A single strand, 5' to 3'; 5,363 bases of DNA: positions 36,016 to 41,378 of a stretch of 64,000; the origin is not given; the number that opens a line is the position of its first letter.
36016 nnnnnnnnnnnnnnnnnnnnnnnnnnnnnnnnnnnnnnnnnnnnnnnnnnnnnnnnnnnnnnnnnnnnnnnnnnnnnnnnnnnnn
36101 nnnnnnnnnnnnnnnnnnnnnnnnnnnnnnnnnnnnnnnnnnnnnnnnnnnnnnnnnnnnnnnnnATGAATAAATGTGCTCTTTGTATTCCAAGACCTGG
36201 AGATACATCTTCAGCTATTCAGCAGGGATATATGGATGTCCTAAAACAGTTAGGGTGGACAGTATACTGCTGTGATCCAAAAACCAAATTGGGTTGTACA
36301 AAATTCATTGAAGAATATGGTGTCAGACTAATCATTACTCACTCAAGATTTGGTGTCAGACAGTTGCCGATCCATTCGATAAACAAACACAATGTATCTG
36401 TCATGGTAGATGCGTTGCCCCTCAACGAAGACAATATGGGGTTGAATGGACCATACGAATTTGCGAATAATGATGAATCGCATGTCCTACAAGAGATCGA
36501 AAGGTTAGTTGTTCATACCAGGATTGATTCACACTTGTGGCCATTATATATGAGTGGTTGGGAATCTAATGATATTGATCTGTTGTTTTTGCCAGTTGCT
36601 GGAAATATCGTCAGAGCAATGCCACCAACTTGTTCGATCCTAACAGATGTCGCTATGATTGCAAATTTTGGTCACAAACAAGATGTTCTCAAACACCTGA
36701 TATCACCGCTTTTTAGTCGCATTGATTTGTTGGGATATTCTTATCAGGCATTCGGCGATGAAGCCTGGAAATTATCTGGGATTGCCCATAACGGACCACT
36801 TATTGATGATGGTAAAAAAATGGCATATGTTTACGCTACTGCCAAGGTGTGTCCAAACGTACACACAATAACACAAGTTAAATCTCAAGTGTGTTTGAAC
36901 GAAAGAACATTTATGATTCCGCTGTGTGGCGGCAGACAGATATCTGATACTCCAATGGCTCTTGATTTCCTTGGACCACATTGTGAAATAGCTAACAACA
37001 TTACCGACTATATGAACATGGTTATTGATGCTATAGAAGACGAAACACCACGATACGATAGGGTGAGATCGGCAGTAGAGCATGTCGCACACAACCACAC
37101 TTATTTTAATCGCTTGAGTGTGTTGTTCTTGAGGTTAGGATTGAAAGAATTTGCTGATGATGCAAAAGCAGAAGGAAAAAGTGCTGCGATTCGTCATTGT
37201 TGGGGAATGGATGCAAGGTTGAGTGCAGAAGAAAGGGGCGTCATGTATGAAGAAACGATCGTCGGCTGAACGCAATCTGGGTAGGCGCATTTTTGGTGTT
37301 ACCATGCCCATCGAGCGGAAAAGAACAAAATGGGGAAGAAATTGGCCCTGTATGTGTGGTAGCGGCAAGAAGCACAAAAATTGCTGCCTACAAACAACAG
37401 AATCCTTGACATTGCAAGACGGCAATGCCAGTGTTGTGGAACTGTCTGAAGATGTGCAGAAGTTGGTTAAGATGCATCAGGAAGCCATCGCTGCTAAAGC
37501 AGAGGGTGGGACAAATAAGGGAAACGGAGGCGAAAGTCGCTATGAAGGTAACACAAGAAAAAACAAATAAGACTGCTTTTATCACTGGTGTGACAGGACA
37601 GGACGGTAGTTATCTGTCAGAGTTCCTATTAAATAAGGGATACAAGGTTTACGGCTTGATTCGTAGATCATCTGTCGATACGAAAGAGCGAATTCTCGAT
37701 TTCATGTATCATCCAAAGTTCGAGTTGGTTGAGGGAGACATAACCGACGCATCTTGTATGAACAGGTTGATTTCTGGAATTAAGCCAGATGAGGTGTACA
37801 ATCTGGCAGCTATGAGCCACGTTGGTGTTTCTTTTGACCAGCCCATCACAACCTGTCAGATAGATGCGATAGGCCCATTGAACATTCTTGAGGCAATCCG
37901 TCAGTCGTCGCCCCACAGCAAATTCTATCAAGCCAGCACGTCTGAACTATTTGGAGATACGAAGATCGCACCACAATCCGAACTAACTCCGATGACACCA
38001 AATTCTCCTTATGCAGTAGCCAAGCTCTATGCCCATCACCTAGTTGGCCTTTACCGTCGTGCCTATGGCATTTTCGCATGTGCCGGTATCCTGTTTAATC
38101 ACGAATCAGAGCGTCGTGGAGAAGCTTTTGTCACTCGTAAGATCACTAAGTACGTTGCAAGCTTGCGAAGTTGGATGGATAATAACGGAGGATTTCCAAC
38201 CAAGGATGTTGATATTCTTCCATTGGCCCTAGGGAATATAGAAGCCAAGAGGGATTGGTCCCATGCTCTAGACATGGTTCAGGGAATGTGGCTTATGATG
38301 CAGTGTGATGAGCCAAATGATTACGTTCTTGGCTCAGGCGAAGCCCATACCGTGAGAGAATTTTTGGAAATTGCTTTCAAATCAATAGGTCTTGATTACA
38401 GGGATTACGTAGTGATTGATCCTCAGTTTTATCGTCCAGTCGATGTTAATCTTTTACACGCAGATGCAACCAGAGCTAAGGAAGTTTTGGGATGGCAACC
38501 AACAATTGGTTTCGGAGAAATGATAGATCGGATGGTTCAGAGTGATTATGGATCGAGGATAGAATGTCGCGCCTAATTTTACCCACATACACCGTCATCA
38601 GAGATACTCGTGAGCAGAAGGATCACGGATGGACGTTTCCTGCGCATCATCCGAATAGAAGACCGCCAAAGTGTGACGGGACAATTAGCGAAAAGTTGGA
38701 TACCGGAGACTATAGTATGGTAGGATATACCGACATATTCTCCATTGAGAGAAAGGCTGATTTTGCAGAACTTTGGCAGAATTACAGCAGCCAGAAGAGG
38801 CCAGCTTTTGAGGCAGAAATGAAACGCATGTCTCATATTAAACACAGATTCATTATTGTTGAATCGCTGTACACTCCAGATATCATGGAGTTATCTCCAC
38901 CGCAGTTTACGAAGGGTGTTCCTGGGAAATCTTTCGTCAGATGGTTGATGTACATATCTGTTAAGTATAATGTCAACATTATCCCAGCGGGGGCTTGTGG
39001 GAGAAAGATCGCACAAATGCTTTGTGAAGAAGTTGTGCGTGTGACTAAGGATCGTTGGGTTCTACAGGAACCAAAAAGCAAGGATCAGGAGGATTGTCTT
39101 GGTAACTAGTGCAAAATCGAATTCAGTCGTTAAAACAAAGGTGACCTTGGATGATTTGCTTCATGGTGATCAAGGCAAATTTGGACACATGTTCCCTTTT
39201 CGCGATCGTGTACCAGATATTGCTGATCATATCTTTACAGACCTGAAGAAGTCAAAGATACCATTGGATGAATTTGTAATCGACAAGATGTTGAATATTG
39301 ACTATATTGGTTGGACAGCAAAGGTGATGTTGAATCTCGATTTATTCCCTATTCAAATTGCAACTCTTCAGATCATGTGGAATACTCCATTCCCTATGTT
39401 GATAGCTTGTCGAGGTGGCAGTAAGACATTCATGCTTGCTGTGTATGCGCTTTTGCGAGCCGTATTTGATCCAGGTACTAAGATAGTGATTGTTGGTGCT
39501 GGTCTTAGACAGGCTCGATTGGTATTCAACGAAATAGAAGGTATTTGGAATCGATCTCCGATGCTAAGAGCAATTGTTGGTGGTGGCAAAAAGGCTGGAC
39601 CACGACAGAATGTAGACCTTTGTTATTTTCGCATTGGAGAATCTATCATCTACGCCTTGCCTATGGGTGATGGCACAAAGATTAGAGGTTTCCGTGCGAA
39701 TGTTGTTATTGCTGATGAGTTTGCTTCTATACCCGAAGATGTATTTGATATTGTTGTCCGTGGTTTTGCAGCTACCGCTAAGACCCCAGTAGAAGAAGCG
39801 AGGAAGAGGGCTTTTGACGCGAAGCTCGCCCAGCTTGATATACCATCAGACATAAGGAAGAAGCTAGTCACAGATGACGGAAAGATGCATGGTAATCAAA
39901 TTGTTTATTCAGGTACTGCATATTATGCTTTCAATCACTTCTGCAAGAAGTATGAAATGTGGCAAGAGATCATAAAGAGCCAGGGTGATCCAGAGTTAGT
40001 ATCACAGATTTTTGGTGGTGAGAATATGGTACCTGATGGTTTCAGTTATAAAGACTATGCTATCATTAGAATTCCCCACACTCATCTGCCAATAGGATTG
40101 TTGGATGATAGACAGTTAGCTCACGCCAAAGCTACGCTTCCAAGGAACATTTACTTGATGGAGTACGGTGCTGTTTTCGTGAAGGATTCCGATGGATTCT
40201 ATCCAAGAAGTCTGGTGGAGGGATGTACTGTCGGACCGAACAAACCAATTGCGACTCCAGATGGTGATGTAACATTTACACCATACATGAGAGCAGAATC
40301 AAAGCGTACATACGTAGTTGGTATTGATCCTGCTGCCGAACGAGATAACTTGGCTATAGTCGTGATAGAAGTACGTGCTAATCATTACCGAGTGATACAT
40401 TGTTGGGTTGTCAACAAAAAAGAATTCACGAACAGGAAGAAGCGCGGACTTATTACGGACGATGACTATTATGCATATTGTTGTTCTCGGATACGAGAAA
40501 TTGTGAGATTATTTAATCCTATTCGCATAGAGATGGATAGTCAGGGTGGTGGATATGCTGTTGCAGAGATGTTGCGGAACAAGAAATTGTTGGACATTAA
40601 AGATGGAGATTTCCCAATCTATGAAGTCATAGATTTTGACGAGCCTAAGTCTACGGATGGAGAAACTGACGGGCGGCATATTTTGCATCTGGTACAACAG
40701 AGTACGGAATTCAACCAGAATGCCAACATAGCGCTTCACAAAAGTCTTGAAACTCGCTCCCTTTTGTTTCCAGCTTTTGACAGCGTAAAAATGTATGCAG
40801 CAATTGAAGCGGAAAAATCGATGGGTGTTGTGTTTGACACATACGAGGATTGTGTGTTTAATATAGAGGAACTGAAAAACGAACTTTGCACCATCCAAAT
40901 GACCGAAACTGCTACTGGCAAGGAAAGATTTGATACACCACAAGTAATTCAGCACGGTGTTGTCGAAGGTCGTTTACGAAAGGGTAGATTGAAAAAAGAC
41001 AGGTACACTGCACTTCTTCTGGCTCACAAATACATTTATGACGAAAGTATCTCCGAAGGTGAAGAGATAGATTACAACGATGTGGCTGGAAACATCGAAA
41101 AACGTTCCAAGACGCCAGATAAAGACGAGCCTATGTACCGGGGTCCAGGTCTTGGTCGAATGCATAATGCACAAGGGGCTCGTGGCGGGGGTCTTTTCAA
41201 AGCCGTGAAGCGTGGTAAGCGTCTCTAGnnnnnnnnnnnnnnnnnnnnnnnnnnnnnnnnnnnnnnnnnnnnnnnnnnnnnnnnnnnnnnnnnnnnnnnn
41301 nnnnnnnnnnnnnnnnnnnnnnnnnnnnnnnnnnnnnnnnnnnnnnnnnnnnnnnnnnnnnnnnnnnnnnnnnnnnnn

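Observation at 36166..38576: GDP-mannose 4,6-dehydratase with unknown 367-aa neighbour and SEC-C protein in the packaging-proximal region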

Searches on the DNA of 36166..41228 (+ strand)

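Call 5: search_dna_similar(query=window:36166-41228:+, collection=phages, mode=near, max_rows=20)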
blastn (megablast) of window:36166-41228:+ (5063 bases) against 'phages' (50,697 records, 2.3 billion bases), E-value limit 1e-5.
No match.

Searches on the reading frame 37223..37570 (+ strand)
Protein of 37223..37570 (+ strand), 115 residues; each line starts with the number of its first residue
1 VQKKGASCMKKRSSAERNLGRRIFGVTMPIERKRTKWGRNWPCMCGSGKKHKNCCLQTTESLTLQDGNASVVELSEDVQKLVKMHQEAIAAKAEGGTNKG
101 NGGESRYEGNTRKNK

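Call 3: search_protein_families(library=pfam, proteins=[window:37223-37570:+], max_evalue=0.01)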
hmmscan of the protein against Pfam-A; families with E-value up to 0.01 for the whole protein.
window:37223-37570:+ (115 aa): 1 family
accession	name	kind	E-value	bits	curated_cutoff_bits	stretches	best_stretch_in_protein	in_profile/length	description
PF02810.21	SEC-C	-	0.00016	21.9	20.4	1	39-56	1-18/19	SEC-C motif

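Call 4: search_protein_families(library=phrogs, proteins=[window:37223-37570:+], max_evalue=0.01)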
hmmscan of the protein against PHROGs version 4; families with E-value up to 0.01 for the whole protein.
window:37223-37570:+ (115 aa): 1 family
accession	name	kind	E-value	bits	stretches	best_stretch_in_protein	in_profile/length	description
phrog_24700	-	unknown function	1.1e-05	26.6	1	27-56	192-220/221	-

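Call 14: search_protein_families(library=ncbifam, proteins=[window:37247-37570:+], max_evalue=0.01)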
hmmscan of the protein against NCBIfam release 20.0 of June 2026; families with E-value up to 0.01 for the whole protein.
window:37247-37570:+ (107 aa): 7 families
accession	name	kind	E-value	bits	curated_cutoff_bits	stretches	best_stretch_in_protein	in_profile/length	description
NF007704.0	PRK10396.1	equivalog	1.1e-07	32.1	149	1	18-49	191-221/221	hypothetical protein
NF004088.0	PRK05590.1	equivalog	6.1e-07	29.9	140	1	24-48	140-164/166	hypothetical protein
NF002449.0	PRK01617.1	equivalog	9.7e-07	29.3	141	1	22-48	127-153/154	hypothetical protein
NF002592.0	PRK02250.1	equivalog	2.4e-06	27.8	158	1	26-47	145-166/167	hypothetical protein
TIGR04102.1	SWIM_PBPRA1643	hypoth_equivalog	1.4e-05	25.5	68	1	28-47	88-107/108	PBPRA1643 family SWIM/SEC-C metal-binding motif protein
NF001213.0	PRK00183.1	equivalog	0.00014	22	158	1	27-49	132-154/157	hypothetical protein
NF002486.0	PRK01752.1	equivalog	0.0025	17.8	120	1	33-47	139-153/157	YchJ family protein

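Call 96: search_solved_structures(query=window:37247-37570:+, max_evalue=1, show_alignments=2)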
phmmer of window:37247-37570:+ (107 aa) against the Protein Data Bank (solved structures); distinct sequences matched with E-value up to 1: 7.
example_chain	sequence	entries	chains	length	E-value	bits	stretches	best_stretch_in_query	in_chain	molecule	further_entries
9l6b_C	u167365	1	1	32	1.2e-05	28.6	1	22-49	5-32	UPF0225 protein YchJ -C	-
3iqy_A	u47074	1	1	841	5.7e-05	26.5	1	24-50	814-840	Protein translocase subunit secA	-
1tf2_A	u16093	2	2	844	5.8e-05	26.5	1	24-50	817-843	Preprotein translocase secA subunit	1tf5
1ozb_I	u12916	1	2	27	0.00063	23.1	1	29-47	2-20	Preprotein translocase secA subunit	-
1sx0_A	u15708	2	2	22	0.00096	22.5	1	28-46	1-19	SecA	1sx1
1tm6_A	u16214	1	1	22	0.0021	21.5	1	30-47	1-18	Preprotein translocase secA subunit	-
2i9w_A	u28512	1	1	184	0.16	15.4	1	32-47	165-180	Hypothetical protein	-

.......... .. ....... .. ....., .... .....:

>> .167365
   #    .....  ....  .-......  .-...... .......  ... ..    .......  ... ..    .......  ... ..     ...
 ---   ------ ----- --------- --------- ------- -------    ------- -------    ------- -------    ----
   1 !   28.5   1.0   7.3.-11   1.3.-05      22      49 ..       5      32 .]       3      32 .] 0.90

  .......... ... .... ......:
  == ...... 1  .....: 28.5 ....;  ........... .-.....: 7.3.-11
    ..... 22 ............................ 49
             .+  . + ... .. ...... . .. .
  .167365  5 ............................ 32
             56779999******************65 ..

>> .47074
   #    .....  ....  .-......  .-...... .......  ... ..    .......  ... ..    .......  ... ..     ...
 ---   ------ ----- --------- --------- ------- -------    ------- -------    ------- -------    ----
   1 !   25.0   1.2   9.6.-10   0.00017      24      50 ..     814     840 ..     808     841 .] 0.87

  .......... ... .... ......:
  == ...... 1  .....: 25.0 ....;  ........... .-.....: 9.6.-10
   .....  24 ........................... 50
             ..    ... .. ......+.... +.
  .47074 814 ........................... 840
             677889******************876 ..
